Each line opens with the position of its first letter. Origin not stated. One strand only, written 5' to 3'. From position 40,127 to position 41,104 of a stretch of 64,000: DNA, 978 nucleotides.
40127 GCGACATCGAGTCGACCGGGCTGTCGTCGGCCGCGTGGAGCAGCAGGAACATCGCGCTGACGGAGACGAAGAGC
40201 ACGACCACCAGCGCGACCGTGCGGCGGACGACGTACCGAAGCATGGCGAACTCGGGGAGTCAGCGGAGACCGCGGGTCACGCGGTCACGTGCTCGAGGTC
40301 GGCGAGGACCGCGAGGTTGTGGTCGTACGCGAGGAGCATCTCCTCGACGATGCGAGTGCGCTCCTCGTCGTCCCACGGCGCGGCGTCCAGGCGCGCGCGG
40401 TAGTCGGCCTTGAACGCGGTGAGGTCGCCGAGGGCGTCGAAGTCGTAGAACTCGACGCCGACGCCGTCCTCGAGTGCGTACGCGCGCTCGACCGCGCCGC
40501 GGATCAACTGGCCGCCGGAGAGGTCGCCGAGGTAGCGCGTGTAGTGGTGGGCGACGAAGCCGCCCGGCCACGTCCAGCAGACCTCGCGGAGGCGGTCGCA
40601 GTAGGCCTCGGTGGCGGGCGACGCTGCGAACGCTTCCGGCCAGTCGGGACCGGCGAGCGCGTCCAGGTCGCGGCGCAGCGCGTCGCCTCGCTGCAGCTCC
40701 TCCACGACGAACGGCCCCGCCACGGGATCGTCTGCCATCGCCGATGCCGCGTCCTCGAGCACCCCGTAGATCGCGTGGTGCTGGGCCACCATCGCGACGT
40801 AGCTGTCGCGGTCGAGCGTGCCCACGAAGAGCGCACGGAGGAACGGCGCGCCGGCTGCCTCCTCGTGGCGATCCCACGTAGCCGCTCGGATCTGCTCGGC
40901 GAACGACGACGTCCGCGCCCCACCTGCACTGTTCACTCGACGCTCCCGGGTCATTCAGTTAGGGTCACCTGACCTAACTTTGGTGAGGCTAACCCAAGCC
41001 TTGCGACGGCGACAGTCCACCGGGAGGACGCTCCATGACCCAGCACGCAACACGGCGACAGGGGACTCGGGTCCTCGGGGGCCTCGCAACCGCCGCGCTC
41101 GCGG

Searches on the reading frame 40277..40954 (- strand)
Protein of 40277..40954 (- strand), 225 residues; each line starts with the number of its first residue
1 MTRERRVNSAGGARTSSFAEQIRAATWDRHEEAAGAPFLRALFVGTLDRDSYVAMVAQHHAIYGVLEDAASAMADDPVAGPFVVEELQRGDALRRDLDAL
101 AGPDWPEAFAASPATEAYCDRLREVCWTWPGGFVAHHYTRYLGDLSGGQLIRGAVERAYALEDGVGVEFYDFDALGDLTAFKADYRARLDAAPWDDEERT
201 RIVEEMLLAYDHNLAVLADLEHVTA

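Call 6: search_protein_families(library=pfam, proteins=[window:40277-40954:-], max_evalue=0.01)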
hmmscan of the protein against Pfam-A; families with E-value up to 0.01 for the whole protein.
window:40277-40954:- (225 aa): 1 family
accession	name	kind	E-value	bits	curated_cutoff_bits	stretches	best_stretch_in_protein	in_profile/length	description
PF01126.25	Heme_oxygenase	-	9.7e-52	176.2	23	1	17-218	2-203/204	Heme oxygenase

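Call 8: find_encoding_contigs(protein=window:40277-40954:-, flank=3000, max_places=6)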
Protein window:40277-40954:- (225 aa): no gene with exactly this product is on record in the collection.

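Call 9: find_related_loci(query=window:40277-40951:-, collection=genome_contigs, flank=3000)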
Query window:40277-40951:- (224 aa) in genome_contigs; peptide patterns used: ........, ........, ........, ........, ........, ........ (x = any residue, [..] = any of these).
59 stretches matched a pattern; 5 encode a relative of the query (tblastn E <= 1e-3); 5 distinct loci.
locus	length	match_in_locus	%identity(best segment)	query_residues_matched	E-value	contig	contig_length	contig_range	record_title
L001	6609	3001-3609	52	17-220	3e-61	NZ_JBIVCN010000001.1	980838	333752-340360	Curtobacterium sp. NPDC090223 NPDC090223_166_D11.ctg-0001, whole genome shotgun sequence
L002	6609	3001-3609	50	17-220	2e-60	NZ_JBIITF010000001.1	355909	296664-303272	MAG: Microbacterium sp. isolate ME2004-06-11_3300042997_group2_bin61 Rohwer_bin147_scaffold_3_c1, whole genome shotgun s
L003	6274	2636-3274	48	6-219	6e-54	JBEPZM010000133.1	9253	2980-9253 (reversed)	MAG: Blastococcus sp. isolate 03V1_S199.rosella_refine.62_0 NODE_4597_length_9253_cov_2.936664, whole genome shotgun seq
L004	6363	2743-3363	48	17-224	7e-57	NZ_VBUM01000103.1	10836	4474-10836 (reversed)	Microbacterium sp. 5K110 NODE_103_length_10836_cov_14.824, whole genome shotgun sequence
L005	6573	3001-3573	42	14-205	5e-42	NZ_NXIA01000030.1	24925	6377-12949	Curtobacterium sp. 'Ferrero' Contig_30, whole genome shotgun sequence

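Call 11: find_homologous_proteins(query=window:40277-40951:-, max_evalue=1e-20)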
Query window:40277-40951:- (224 aa): 4100 proteins with E <= 1e-20 among 8000 candidates; the best 120 are listed.
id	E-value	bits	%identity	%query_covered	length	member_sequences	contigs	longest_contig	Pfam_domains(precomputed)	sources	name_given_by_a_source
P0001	2.9e-141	487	100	98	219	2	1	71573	PF01126.26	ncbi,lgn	-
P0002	9.4e-122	423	88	98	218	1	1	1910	PF01126.26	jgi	jgi:heme oxygenase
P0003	5.8e-91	322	70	93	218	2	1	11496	PF01126.26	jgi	jgi:heme oxygenase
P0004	9.1e-74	266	58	93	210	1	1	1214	PF01126.26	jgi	-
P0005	2.0e-73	265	59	93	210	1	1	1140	PF01126.26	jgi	jgi:heme oxygenase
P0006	7.9e-73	263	58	96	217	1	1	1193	PF01126.26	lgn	-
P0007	9.8e-73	263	61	92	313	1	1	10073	PF10615.15,PF01126.26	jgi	jgi:heme oxygenase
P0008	1.4e-72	262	61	91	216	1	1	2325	PF01126.26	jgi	jgi:heme oxygenase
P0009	2.9e-72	261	59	92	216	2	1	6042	PF01126.26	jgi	jgi:heme oxygenase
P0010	7.8e-72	260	60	92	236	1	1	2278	PF01126.26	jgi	jgi:heme oxygenase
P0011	3.9e-71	258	60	91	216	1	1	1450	PF01126.26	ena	-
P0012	4.0e-71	258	60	91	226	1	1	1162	PF01126.26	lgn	-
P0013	7.0e-71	257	59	91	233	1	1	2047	PF01126.26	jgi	jgi:heme oxygenase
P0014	9.4e-71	256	59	92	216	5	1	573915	PF01126.26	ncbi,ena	-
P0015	1.6e-70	256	59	95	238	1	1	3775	PF01126.26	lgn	-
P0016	1.8e-70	255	60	91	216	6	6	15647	PF01126.26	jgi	jgi:heme oxygenase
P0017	2.9e-70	255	60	91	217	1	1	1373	PF01126.26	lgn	-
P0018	3.1e-70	255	59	94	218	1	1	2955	PF01126.26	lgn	-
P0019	4.4e-70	254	58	91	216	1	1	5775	PF01126.26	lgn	-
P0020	6.2e-70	254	59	91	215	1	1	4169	PF01126.26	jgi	jgi:heme oxygenase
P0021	1.6e-69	252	59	92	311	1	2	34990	PF10615.15,PF01126.26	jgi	jgi:heme oxygenase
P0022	5.1e-69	251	57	93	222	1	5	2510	PF01126.26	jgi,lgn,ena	-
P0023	1.8e-68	249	57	95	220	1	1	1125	PF01126.26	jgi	jgi:heme oxygenase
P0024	4.8e-68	247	58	92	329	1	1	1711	PF10615.15,PF01126.26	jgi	jgi:heme oxygenase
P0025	5.0e-68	247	58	91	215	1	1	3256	PF01126.26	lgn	-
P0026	5.5e-68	247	59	92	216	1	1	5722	PF01126.26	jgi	jgi:heme oxygenase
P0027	6.3e-68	247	58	91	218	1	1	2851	PF01126.26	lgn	-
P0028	7.2e-68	247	57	90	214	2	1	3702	PF01126.26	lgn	-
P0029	1.2e-67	246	59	92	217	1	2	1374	PF01126.26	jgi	jgi:heme oxygenase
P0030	1.3e-67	246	58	93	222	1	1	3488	PF01126.26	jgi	-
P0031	2.9e-67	245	58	91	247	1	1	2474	PF01126.26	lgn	-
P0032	7.8e-67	243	56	93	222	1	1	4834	PF01126.26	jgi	jgi:heme oxygenase (biliverdin-producing, ferredoxin)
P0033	9.3e-67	243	53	96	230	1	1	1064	PF01126.26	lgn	-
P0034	1.5e-66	242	60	91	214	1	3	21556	PF01126.26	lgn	-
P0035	1.6e-66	242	57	91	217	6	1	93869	PF01126.26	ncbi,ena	-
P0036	1.7e-66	242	59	93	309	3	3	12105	PF10615.15,PF01126.26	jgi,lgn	jgi:heme oxygenase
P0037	2.3e-66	242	56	92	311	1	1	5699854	PF10615.15,PF01126.26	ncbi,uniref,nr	ncbi:biliverdin-producing heme oxygenase [Natronosporangium hydrolyticum]|uniref:biliverdin-producin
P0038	2.9e-66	242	57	91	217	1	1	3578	PF01126.26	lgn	-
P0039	3.1e-66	241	57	92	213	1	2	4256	PF01126.26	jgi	jgi:heme oxygenase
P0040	3.1e-66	241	54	96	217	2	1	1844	PF01126.26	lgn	-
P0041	3.4e-66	241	56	92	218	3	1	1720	PF01126.26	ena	-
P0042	4.3e-66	241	53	92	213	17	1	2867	PF01126.26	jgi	jgi:heme oxygenase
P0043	5.0e-66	241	54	94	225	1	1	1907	PF01126.26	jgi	jgi:heme oxygenase (biliverdin-producing, ferredoxin)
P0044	6.6e-66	240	56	92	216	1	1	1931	PF01126.26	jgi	jgi:heme oxygenase (biliverdin-producing, ferredoxin)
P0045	7.9e-66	240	55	91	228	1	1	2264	PF01126.26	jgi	jgi:heme oxygenase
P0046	8.9e-66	240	56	96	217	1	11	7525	PF01126.26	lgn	-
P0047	1.2e-65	240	55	92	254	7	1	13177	PF01126.26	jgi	jgi:heme oxygenase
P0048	1.3e-65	240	56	93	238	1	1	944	PF01126.26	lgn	-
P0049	1.4e-65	239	57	92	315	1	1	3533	PF10615.15,PF01126.26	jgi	jgi:heme oxygenase (biliverdin-producing, ferredoxin)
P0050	2.1e-65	239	56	92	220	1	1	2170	PF01126.26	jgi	jgi:heme oxygenase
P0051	2.4e-65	239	58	90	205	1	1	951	PF01126.26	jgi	jgi:heme oxygenase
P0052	2.9e-65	238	58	93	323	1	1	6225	PF10615.15,PF01126.26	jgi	jgi:heme oxygenase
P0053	3.6e-65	238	55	92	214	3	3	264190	PF01126.26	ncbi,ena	-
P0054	4.6e-65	238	58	91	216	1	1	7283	PF01126.26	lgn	-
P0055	4.8e-65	238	52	93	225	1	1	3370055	PF01126.26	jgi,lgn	jgi:heme oxygenase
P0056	1.3e-64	236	57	91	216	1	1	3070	PF01126.26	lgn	-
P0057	1.3e-64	236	53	98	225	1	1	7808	PF01126.26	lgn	-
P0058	1.4e-64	236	58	89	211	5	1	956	PF01126.26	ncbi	-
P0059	1.4e-64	236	53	92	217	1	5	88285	PF01126.26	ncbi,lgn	-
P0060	1.6e-64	236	58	91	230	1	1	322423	PF01126.26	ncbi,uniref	ncbi:heme oxygenase (biliverdin-producing) [Marinactinospora rubrisoli]|uniref:Heme oxygenase (Biliv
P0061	2.1e-64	236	55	92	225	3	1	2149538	PF01126.26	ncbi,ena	-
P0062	2.8e-64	235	55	96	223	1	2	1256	PF01126.26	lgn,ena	-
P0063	3.0e-64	235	52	95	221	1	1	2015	PF01126.26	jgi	jgi:heme oxygenase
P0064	3.5e-64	235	55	91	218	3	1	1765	PF01126.26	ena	-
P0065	3.9e-64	235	54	95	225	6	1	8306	PF01126.26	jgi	jgi:heme oxygenase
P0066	4.1e-64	235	56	91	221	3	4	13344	PF01126.26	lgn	-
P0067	4.4e-64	234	53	92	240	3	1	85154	PF01126.26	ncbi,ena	-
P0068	5.9e-64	234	56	92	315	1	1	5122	PF10615.15,PF01126.26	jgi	jgi:heme oxygenase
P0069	6.7e-64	234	58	93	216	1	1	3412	PF01126.26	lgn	-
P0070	7.6e-64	234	54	95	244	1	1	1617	PF01126.26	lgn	-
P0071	7.6e-64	234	54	95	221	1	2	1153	PF01126.26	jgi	jgi:heme oxygenase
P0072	8.7e-64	233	55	91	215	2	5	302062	PF01126.26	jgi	jgi:heme oxygenase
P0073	1.2e-63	233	55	93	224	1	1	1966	PF01126.26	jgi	jgi:heme oxygenase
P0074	1.3e-63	233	56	92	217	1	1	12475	PF01126.26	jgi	jgi:heme oxygenase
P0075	1.7e-63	233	53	97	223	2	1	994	PF01126.26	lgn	-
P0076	2.4e-63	232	55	91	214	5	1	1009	PF01126.26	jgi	jgi:heme oxygenase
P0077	2.4e-63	232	57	86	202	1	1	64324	PF01126.26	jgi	jgi:heme oxygenase (biliverdin-producing, ferredoxin)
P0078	2.7e-63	232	54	92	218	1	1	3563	PF01126.26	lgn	-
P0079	3.1e-63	232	53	94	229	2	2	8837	PF01126.26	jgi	jgi:heme oxygenase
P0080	4.1e-63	231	55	91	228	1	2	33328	PF01126.26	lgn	-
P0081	4.4e-63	231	58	91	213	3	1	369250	PF01126.26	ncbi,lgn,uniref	ncbi:biliverdin-producing heme oxygenase [Longispora sp. NPDC051575]|uniref:biliverdin-producing hem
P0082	4.9e-63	231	57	91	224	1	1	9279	PF01126.26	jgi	jgi:heme oxygenase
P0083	4.9e-63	231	55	91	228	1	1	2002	PF01126.26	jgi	jgi:heme oxygenase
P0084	5.1e-63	231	55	94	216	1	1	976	PF01126.26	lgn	-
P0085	6.0e-63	231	55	92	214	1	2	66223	PF01126.26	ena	-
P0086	9.8e-63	230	55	92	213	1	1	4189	PF01126.26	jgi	jgi:heme oxygenase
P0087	1.3e-62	230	56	92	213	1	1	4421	PF01126.26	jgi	jgi:heme oxygenase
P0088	1.4e-62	230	52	92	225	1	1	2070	PF01126.26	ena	-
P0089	1.7e-62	229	53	92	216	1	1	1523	PF01126.26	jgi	jgi:heme oxygenase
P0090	1.9e-62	229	55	92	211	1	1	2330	PF01126.26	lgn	-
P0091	2.3e-62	229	57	92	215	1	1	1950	PF01126.26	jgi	jgi:heme oxygenase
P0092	2.7e-62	229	56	94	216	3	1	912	PF01126.26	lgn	-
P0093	2.8e-62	229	54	92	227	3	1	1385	PF01126.26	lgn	-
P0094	4.4e-62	228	56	92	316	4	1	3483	PF10615.15,PF01126.26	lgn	-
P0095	4.4e-62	228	55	91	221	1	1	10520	PF01126.26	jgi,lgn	-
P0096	7.0e-62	227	55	92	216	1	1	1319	PF01126.26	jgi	jgi:heme oxygenase (biliverdin-producing, ferredoxin)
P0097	7.8e-62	227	52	92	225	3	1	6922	PF01126.26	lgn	-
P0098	8.1e-62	227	56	91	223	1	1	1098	PF01126.26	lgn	-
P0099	9.0e-62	227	57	91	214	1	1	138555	PF01126.26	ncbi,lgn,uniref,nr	ncbi:heme oxygenase (biliverdin-producing) [Longispora albida]|uniref:biliverdin-producing heme oxyg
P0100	9.6e-62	227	51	92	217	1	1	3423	PF01126.26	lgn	-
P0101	1.1e-61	227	55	91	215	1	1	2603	PF01126.26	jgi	jgi:heme oxygenase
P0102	1.1e-61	227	50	96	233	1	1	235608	PF01126.26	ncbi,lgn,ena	-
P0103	1.3e-61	226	57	93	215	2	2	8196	PF01126.26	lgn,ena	-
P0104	1.4e-61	226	56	92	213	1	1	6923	PF01126.26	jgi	jgi:heme oxygenase (biliverdin-producing, ferredoxin)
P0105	1.6e-61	226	51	92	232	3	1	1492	PF01126.26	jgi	jgi:heme oxygenase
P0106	1.9e-61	226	51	92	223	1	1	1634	PF01126.26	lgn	-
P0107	2.3e-61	226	53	90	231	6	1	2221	PF01126.26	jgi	jgi:heme oxygenase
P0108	3.0e-61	225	55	88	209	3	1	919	PF01126.26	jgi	jgi:heme oxygenase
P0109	3.2e-61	225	54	92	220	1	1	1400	PF01126.26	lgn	-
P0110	3.3e-61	225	55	92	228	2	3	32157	PF01126.26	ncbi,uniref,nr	ncbi:biliverdin-producing heme oxygenase [Marinitenerispora sediminis]|uniref:biliverdin-producing h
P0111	3.5e-61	225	52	93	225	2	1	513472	PF01126.26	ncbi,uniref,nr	ncbi:biliverdin-producing heme oxygenase [Motilibacter aurantiacus]|uniref:biliverdin-producing heme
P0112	4.4e-61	225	54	92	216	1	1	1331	PF01126.26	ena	-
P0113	6.2e-61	224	49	96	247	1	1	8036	PF01126.26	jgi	jgi:heme oxygenase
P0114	8.6e-61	224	51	92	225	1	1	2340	PF01126.26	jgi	jgi:heme oxygenase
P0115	9.5e-61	224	50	92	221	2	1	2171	PF01126.26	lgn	-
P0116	1.0e-60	223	51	92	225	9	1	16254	PF01126.26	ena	-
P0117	1.1e-60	223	55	91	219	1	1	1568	PF01126.26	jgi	jgi:heme oxygenase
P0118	1.2e-60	223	51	94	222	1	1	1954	PF01126.26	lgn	-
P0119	1.5e-60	223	52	92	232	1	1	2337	PF01126.26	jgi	jgi:heme oxygenase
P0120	2.3e-60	222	49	92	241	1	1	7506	PF01126.26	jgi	jgi:heme oxygenase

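Call 12: find_encoding_contigs(protein=P0001, flank=2500, max_places=4)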
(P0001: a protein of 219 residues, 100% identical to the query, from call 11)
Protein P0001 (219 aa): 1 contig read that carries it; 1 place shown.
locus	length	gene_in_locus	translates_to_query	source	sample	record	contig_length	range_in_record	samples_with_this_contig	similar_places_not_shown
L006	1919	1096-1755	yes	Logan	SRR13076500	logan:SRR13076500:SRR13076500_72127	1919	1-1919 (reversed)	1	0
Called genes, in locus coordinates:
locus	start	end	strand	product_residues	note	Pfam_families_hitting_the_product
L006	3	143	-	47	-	?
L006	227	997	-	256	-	PF00960:Neocarzinostat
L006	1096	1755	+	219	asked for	PF01126:Heme_oxygenase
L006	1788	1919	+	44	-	?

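Call 13: find_encoding_contigs(protein=P0002, flank=2500, max_places=4)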
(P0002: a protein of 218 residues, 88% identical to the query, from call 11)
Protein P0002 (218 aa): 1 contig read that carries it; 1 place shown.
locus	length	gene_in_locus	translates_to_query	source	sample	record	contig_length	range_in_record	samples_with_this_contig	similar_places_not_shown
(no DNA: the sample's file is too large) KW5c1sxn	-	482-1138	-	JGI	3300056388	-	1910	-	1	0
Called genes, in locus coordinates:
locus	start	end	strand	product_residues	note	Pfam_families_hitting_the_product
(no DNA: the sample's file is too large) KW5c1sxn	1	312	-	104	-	?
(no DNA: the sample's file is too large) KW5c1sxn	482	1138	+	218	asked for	PF01126:Heme_oxygenase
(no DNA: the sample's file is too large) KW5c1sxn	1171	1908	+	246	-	?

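Call 14: find_encoding_contigs(protein=P0003, flank=4000, max_places=4)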
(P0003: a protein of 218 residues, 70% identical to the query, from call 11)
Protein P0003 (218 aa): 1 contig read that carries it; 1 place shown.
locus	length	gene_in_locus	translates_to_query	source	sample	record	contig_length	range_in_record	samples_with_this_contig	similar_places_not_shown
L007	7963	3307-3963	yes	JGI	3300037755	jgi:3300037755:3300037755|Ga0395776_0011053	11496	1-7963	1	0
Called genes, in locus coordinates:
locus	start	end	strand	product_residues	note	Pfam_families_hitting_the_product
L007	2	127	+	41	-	?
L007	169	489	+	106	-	PF10615:DUF2470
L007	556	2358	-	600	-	PF00960:Neocarzinostat (weak)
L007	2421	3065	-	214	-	PF00960:Neocarzinostat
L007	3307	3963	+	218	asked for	PF01126:Heme_oxygenase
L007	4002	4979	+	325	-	PF19300:BPD_transp_1_N, PF00528:BPD_transp_1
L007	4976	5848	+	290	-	PF00528:BPD_transp_1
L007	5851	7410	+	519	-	PF00496:SBP_bac_5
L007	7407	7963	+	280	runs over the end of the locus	PF00005:ABC_tran, PF13304:AAA_21 (faint)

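Call 16: find_related_loci(query=window:40277-40951:-, collection=metagenome_contigs, flank=3000)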
Query window:40277-40951:- (224 aa) in metagenome_contigs; peptide patterns used: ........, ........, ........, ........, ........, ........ (x = any residue, [..] = any of these).
115 stretches matched a pattern; 5 encode a relative of the query (tblastn E <= 1e-3); 5 distinct loci.
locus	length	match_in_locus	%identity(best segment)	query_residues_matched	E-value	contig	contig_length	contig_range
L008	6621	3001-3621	58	14-221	3e-67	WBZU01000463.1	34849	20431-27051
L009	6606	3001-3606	46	17-219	1e-55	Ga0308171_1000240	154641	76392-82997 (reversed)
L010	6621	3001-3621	47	17-224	8e-56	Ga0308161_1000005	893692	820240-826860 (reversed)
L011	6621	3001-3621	47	17-224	8e-56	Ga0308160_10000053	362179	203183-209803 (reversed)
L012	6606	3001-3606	46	17-219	8e-54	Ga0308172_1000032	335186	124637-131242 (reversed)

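Call 27: find_encoding_contigs(protein=P0121, flank=2500, max_places=4)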
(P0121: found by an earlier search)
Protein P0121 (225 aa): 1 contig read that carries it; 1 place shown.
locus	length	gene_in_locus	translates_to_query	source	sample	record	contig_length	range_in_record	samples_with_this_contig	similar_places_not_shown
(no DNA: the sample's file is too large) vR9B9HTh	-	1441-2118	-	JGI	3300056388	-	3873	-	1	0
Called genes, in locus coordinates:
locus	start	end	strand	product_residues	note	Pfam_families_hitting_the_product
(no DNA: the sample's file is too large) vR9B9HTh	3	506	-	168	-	?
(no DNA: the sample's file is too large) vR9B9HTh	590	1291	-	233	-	PF00960:Neocarzinostat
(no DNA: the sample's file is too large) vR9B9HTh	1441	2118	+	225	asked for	PF01126:Heme_oxygenase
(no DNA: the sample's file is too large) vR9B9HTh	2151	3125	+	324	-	PF19300:BPD_transp_1_N, PF00528:BPD_transp_1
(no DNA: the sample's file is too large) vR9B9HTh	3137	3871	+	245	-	?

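Call 28: find_encoding_contigs(protein=P0124, flank=1500, max_places=4)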
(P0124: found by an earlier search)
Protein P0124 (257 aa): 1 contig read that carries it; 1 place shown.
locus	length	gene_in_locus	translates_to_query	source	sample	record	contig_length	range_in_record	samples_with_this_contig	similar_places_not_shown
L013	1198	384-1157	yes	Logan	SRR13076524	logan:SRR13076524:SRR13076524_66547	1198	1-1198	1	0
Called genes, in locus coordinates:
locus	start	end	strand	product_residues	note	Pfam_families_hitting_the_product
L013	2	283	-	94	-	?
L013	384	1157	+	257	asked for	PF00960:Neocarzinostat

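Call 43: find_encoding_contigs(protein=P0014, flank=3000, max_places=3)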
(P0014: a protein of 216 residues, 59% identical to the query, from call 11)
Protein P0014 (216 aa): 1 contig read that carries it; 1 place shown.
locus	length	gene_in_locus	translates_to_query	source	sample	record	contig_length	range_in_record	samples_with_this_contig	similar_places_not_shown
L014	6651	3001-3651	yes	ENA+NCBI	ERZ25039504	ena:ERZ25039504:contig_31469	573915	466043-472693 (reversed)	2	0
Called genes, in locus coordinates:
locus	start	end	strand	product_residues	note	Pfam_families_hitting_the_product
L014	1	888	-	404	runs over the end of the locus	PF00180:Iso_dh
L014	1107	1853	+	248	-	PF04228:Zn_peptidase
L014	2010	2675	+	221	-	PF11361:DUF3159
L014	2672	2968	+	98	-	PF10615:DUF2470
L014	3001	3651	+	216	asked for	PF01126:Heme_oxygenase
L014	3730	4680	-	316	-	PF00056:Ldh_1_N, PF02866:Ldh_1_C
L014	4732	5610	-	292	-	PF00763:THF_DHG_CYH, PF02882:THF_DHG_CYH_C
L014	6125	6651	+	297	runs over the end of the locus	PF05572:Peptidase_M43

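Call 44: find_encoding_contigs(protein=P0016, flank=3000, max_places=6)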
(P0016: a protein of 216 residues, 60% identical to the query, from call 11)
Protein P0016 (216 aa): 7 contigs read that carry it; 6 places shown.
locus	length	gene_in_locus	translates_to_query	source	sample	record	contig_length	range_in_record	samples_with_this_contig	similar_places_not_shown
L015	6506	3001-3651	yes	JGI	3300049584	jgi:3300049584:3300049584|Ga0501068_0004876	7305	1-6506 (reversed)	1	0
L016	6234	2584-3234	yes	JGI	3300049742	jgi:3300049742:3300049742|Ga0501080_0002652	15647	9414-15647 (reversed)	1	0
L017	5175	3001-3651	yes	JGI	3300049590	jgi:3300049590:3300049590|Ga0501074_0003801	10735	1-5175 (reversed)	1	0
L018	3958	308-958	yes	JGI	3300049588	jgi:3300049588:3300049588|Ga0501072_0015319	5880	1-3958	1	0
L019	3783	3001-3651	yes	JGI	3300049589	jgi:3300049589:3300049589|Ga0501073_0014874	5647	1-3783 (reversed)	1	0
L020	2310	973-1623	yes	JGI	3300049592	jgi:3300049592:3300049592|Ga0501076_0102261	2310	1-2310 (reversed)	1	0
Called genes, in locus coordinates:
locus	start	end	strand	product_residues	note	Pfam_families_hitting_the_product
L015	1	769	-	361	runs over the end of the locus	PF01032:FecCD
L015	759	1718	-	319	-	PF01497:Peripla_BP_2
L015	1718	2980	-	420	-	PF00960:Neocarzinostat (faint)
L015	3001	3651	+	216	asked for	PF01126:Heme_oxygenase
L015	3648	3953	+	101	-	PF10615:DUF2470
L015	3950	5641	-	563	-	PF02878:PGM_PMM_I, PF02879:PGM_PMM_II, PF02880:PGM_PMM_III, PF00408:PGM_PMM_IV (weak)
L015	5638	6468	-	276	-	PF01048:PNP_UDP_1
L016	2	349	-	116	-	?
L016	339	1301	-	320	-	PF01497:Peripla_BP_2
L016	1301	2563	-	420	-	PF00960:Neocarzinostat (faint)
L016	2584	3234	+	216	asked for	PF01126:Heme_oxygenase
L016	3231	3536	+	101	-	PF10615:DUF2470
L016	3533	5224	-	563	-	PF02878:PGM_PMM_I, PF02879:PGM_PMM_II, PF02880:PGM_PMM_III, PF00408:PGM_PMM_IV (weak)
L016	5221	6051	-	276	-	PF01048:PNP_UDP_1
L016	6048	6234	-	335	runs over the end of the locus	PF00294:PfkB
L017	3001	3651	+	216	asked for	PF01126:Heme_oxygenase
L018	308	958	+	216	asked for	PF01126:Heme_oxygenase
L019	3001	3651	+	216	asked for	PF01126:Heme_oxygenase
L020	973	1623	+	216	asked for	PF01126:Heme_oxygenase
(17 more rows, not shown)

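Call 45: find_encoding_contigs(protein=P0009, flank=3000, max_places=3)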
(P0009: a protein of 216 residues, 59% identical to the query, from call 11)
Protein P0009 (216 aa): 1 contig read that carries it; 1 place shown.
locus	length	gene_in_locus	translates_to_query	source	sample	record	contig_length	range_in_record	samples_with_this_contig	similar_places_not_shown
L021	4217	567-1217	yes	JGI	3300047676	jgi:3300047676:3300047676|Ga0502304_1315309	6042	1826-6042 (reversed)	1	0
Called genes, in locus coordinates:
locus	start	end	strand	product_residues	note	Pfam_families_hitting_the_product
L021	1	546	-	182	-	?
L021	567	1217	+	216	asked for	PF01126:Heme_oxygenase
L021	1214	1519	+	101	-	PF10615:DUF2470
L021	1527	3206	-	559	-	PF02878:PGM_PMM_I, PF02879:PGM_PMM_II, PF02880:PGM_PMM_III, PF00408:PGM_PMM_IV (weak)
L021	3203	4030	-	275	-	PF01048:PNP_UDP_1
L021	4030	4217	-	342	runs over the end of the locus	PF00294:PfkB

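Call 61: search_protein_families(library=ncbifam, proteins=[window:40277-40936:-], max_evalue=0.01)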
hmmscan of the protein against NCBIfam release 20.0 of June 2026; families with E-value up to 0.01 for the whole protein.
window:40277-40936:- (219 aa): 2 families
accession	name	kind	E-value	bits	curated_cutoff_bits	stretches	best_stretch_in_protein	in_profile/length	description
NF011301.0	PRK14713.1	equivalog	0.0019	17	512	1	8-120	318-434/534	bifunctional hydroxymethylpyrimidine kinase/phosphomethylpyrimidine kinase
TIGR02863.1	spore_sspJ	equivalog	0.0091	16.3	37.85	0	54-72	18-36/47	small acid-soluble spore protein SspJ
